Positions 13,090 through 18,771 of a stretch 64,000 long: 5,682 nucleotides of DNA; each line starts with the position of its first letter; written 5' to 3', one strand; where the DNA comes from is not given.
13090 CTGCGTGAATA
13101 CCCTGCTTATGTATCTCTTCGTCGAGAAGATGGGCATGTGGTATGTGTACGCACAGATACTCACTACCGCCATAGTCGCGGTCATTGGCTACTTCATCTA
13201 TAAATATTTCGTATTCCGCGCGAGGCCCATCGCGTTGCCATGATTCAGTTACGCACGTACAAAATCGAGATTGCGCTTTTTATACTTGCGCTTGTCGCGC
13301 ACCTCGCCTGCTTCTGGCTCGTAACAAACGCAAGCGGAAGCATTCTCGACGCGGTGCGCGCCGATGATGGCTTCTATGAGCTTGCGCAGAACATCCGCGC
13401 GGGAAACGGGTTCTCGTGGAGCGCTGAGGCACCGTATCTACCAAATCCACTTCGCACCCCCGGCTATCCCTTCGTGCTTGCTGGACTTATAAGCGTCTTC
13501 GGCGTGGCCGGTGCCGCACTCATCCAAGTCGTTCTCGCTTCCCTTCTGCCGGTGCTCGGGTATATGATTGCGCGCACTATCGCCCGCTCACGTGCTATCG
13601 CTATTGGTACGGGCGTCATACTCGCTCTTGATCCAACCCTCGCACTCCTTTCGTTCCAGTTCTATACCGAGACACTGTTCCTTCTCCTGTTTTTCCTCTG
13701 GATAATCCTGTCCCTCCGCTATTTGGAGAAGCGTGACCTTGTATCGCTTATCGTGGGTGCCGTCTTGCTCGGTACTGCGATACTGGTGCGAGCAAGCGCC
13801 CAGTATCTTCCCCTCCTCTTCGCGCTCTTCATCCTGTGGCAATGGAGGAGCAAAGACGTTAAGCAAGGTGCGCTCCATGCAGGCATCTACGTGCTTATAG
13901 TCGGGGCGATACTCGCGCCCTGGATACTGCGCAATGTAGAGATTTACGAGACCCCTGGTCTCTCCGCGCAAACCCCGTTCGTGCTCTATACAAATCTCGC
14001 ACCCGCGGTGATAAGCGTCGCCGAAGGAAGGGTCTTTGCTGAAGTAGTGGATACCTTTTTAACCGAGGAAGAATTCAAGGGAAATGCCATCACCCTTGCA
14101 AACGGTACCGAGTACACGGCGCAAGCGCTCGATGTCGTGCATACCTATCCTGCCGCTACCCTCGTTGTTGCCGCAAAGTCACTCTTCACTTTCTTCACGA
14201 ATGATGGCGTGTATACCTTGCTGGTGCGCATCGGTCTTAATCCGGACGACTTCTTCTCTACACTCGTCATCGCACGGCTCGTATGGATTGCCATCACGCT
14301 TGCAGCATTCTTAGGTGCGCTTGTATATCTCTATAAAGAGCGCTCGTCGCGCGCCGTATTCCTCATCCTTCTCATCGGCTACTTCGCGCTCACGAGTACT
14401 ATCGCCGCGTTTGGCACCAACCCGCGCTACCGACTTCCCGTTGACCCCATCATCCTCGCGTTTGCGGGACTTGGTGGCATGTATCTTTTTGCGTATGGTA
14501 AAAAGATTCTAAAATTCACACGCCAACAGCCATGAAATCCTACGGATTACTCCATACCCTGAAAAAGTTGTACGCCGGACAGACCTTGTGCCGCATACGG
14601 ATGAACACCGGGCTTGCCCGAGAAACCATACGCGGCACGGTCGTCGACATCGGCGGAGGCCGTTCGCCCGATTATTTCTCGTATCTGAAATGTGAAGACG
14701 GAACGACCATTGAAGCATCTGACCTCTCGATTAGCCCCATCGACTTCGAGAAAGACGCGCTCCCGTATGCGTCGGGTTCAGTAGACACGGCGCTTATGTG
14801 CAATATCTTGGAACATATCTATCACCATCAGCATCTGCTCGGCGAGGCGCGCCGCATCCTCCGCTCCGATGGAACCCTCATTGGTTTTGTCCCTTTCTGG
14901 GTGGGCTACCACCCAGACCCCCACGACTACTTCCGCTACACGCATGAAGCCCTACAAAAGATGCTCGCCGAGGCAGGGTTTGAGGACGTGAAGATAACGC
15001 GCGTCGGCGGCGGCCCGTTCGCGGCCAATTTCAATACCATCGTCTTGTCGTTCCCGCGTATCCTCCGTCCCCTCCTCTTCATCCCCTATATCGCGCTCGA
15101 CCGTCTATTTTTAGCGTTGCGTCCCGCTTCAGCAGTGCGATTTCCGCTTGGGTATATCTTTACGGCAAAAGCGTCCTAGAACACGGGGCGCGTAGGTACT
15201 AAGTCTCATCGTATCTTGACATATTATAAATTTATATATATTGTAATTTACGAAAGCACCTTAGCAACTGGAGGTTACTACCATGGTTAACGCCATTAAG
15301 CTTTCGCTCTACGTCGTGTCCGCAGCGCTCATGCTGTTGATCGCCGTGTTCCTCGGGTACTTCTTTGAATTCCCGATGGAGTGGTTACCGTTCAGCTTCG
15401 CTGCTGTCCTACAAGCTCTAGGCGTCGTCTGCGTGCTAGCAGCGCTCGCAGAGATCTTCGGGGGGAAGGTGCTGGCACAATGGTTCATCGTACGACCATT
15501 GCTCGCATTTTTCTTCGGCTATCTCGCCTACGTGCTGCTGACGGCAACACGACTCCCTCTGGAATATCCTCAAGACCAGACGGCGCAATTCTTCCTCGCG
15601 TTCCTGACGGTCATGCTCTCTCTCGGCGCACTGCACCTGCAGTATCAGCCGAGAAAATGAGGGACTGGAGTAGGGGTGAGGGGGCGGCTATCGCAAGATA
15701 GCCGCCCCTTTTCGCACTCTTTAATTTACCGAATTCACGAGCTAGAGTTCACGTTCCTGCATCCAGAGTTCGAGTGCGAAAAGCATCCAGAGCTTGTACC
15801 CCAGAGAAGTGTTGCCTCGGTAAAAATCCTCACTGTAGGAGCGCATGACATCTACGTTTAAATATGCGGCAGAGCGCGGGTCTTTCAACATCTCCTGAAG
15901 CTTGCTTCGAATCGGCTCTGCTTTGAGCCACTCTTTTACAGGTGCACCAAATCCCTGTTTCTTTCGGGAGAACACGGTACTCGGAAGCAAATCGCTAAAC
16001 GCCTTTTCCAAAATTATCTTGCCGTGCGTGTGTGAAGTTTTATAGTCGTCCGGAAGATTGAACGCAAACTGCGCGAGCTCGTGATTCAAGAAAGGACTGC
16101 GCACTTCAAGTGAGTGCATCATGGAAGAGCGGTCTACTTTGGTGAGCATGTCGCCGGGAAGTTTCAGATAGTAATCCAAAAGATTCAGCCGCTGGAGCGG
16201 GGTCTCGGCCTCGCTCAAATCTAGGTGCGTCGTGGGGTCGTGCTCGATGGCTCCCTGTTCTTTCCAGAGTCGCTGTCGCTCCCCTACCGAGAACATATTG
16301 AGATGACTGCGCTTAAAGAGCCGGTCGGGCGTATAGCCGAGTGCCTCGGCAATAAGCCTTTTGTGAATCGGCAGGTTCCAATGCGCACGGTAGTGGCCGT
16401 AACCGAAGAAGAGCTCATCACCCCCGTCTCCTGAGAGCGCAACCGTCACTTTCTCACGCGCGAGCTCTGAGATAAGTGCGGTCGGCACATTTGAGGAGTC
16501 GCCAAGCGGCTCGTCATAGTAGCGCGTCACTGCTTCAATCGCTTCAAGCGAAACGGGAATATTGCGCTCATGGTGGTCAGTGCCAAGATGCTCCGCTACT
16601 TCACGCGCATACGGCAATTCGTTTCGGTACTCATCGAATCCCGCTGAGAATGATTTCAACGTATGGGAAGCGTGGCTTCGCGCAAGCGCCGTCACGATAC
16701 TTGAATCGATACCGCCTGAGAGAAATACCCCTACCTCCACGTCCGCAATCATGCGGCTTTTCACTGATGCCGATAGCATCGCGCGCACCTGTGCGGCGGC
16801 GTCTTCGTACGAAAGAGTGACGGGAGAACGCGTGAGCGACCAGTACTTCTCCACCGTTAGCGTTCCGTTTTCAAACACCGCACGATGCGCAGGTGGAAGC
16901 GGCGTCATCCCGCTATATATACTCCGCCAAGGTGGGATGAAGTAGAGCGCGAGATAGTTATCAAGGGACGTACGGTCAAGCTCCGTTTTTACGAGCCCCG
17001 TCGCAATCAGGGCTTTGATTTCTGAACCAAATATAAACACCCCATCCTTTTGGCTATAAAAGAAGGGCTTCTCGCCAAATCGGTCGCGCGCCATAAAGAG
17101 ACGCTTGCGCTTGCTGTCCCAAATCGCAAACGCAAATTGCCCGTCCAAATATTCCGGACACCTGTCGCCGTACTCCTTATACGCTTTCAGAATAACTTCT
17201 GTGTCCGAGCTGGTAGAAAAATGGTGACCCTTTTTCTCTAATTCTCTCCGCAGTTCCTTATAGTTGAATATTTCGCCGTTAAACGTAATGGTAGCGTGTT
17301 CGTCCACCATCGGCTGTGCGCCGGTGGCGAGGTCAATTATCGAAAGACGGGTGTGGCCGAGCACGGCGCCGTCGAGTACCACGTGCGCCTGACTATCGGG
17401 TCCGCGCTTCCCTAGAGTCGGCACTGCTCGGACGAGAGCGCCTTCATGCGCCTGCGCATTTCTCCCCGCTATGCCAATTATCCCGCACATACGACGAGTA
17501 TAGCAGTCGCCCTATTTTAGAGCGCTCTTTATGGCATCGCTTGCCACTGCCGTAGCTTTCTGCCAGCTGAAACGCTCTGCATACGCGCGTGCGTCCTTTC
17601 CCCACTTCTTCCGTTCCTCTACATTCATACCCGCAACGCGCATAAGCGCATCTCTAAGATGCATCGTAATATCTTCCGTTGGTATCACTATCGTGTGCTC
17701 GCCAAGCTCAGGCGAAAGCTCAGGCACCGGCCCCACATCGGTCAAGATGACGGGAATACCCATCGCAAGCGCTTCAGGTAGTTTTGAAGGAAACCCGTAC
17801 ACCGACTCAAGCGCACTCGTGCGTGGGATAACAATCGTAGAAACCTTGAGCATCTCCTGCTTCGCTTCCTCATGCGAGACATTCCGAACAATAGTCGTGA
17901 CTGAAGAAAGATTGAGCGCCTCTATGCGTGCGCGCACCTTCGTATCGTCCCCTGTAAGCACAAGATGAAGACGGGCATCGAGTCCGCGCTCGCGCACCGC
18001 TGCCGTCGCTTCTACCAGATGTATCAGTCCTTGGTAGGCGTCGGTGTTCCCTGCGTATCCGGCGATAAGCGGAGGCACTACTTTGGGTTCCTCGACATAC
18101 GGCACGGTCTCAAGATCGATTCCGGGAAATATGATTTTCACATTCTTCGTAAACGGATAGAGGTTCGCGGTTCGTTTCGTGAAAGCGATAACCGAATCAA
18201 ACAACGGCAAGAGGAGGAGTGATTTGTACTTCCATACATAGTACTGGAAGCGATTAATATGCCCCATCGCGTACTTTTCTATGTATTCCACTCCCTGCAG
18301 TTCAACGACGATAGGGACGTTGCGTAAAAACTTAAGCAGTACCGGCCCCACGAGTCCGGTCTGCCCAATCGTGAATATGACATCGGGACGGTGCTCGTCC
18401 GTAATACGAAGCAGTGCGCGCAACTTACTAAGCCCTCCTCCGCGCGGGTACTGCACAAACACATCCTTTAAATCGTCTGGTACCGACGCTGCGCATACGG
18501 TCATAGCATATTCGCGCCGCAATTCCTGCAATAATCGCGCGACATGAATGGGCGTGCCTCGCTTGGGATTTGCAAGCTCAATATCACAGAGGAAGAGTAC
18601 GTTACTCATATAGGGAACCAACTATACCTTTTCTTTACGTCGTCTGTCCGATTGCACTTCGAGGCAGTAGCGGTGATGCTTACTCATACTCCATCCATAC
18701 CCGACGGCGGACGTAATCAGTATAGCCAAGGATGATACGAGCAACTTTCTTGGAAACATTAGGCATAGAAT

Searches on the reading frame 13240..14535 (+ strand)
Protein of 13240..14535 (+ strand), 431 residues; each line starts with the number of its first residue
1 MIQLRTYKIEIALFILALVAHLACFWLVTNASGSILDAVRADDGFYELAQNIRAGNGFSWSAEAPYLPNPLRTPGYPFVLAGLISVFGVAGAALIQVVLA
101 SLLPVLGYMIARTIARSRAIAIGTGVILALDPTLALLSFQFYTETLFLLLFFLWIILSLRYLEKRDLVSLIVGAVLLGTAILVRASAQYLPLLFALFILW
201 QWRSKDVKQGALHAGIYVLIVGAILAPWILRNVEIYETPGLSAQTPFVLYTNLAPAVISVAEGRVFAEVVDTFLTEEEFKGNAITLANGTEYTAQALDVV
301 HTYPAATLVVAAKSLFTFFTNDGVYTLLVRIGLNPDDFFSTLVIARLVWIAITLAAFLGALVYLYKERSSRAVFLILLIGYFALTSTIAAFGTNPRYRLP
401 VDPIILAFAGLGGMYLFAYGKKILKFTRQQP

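Call 23: search_protein_families(library=pfam, proteins=[window:13240-14535:+], max_evalue=0.001)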
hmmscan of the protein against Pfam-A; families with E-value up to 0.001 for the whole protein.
window:13240-14535:+ (431 aa): 1 family
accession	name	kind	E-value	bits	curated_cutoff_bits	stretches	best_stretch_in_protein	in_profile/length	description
PF13231.12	PMT_2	-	1.2e-08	35.8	26.1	1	73-228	3-157/160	Dolichyl-phosphate-mannose-protein mannosyltransferase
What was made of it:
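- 13240..14535 (+): PMT_2 (GT-C fold) glycosyltransferase. Candidate extracytoplasmic transferase; membership in the system is inferred. PF13231 E 1.2e-8 (call 23).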

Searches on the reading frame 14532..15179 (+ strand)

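Call 23: search_protein_families(library=pfam, proteins=[window:14532-15179:+], max_evalue=0.001)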
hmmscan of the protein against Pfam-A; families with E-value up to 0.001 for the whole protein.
window:14532-15179:+ (215 aa): 2 families
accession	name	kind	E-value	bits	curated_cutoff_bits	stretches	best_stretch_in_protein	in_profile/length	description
PF08241.18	Methyltransf_11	-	9.1e-07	29.9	21.2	1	71-117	50-94/95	Methyltransferase domain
PF13489.12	Methyltransf_23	-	2.3e-06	27.9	27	1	34-153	23-162/164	Methyltransferase domain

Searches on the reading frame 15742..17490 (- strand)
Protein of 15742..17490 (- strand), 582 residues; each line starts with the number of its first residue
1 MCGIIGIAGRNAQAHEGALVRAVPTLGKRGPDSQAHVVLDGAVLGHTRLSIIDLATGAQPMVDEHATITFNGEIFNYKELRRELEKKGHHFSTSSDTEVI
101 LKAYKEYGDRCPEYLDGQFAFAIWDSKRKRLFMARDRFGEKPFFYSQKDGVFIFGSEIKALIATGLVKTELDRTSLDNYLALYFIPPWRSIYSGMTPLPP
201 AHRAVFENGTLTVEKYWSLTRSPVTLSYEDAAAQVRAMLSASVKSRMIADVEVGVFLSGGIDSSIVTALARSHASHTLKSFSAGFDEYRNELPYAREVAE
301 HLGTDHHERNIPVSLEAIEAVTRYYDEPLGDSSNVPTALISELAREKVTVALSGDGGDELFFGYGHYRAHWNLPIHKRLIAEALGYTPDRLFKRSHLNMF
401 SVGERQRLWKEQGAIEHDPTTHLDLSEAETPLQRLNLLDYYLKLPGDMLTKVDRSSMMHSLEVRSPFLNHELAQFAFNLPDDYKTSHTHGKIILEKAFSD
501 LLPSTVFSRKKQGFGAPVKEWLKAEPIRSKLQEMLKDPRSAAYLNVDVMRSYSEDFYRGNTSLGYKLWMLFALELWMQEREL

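Call 17: search_protein_families(library=pfam, proteins=[window:15742-17490:-], max_evalue=0.001)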
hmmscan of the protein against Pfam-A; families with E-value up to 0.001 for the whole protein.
window:15742-17490:- (582 aa): 4 families
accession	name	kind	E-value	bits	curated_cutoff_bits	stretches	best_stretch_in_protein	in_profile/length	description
PF00733.27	Asn_synthase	-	6.6e-91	306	21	1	234-578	1-354/354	Asparagine synthase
PF13537.11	GATase_7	-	2e-47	160.6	25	1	46-162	1-122/123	Glutamine amidotransferase domain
PF13522.11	GATase_6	-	4.6e-43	146.8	27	1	31-157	1-130/130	Glutamine amidotransferase domain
PF12481.13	DUF3700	-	2.7e-07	30.7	27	1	69-159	80-174/228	Aluminium induced protein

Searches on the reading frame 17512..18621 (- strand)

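Call 17: search_protein_families(library=pfam, proteins=[window:17512-18621:-], max_evalue=0.001)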
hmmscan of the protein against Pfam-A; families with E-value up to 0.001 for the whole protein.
window:17512-18621:- (369 aa): 4 families
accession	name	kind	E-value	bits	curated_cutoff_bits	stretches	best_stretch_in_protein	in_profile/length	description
PF13692.12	Glyco_trans_1_4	-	8.7e-15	55.7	27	1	187-328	4-138/142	Glycosyl transferases group 1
PF00534.26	Glycos_transf_1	-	1.6e-14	54.2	26.4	1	184-345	15-170/172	Glycosyl transferases group 1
PF13439.12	Glyco_transf_4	-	1e-09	39.1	28.5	1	22-171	3-169/170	Glycosyltransferase Family 4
PF13579.12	Glyco_trans_4_4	-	1.4e-05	25.9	29.7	1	54-124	40-115/158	Glycosyl transferase 4-like domain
